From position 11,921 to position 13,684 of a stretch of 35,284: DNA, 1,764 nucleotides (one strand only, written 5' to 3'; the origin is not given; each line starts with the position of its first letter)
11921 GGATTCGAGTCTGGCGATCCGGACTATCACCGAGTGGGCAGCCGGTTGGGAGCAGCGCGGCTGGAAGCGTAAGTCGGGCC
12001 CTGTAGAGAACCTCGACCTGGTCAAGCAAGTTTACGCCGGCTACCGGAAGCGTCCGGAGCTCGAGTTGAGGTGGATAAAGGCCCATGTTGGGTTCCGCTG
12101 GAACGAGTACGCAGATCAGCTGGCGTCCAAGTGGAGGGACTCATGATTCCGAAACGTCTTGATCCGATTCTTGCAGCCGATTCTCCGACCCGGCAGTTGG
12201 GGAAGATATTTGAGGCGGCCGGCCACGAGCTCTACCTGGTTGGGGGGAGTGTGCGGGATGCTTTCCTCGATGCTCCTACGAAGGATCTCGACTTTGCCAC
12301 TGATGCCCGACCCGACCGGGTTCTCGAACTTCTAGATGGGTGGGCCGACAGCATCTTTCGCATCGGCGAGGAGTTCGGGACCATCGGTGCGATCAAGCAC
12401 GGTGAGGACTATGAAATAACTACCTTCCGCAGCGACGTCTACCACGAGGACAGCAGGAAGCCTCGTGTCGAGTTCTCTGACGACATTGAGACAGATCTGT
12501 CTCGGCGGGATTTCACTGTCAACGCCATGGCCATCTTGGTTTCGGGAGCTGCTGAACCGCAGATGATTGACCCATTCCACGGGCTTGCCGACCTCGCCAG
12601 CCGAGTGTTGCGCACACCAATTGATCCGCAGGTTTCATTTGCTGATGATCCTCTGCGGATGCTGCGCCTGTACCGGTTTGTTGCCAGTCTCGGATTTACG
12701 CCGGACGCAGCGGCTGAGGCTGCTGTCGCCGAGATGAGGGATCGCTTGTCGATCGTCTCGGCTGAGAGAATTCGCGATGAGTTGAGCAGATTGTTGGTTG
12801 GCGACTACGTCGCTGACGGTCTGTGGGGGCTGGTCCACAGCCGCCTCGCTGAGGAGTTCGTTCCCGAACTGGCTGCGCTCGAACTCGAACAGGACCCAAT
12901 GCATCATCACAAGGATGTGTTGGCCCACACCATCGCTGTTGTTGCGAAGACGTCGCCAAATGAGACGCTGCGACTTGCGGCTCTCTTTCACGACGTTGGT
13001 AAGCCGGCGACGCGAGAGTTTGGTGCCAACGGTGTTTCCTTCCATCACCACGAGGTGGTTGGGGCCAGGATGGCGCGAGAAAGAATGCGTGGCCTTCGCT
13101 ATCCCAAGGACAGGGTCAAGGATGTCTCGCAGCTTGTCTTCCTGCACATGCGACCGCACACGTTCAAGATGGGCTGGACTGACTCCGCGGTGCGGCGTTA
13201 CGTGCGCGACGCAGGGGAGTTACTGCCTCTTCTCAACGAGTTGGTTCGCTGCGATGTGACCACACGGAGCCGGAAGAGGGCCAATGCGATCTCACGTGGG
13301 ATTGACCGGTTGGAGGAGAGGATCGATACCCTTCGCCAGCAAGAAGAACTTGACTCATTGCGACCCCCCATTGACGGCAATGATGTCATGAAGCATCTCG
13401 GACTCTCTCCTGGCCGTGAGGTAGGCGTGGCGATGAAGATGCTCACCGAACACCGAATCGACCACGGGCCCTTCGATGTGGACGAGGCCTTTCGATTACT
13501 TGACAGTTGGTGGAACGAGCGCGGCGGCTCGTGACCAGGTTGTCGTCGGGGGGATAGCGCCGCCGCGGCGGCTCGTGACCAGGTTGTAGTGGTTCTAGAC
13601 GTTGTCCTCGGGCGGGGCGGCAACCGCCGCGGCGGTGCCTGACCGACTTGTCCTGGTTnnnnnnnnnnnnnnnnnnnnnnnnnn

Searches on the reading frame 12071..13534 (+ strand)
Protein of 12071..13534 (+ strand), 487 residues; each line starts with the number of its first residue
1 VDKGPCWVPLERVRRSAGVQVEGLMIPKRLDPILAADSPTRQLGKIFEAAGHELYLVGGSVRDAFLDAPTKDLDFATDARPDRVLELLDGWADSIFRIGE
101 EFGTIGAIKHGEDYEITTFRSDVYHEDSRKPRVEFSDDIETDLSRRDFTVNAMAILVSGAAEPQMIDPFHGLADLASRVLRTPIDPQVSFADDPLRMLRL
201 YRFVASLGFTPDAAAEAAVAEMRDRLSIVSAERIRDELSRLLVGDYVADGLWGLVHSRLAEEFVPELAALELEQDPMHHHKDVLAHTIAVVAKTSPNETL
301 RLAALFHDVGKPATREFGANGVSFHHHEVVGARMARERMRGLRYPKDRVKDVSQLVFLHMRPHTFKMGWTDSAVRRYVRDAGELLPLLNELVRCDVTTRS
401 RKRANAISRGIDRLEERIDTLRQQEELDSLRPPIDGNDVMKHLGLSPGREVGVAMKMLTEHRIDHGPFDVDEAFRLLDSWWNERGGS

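Call 81: search_protein_families(library=pfam, proteins=[window:12071-13534:+], max_evalue=0.00001)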
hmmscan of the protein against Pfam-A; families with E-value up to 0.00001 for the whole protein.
window:12071-13534:+ (487 aa): 3 families
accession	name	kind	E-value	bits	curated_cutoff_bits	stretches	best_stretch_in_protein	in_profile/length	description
PF01743.26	PolyA_pol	-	8.6e-35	120.3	23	1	54-181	1-126/126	Poly A polymerase head domain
PF12627.12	PolyA_pol_RNAbd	-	2.4e-13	50.1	22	1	208-269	1-62/64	Probable RNA and SrmB- binding site of polymerase A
PF01966.28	HD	-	1.6e-10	41.8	22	1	296-364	23-90/116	HD domain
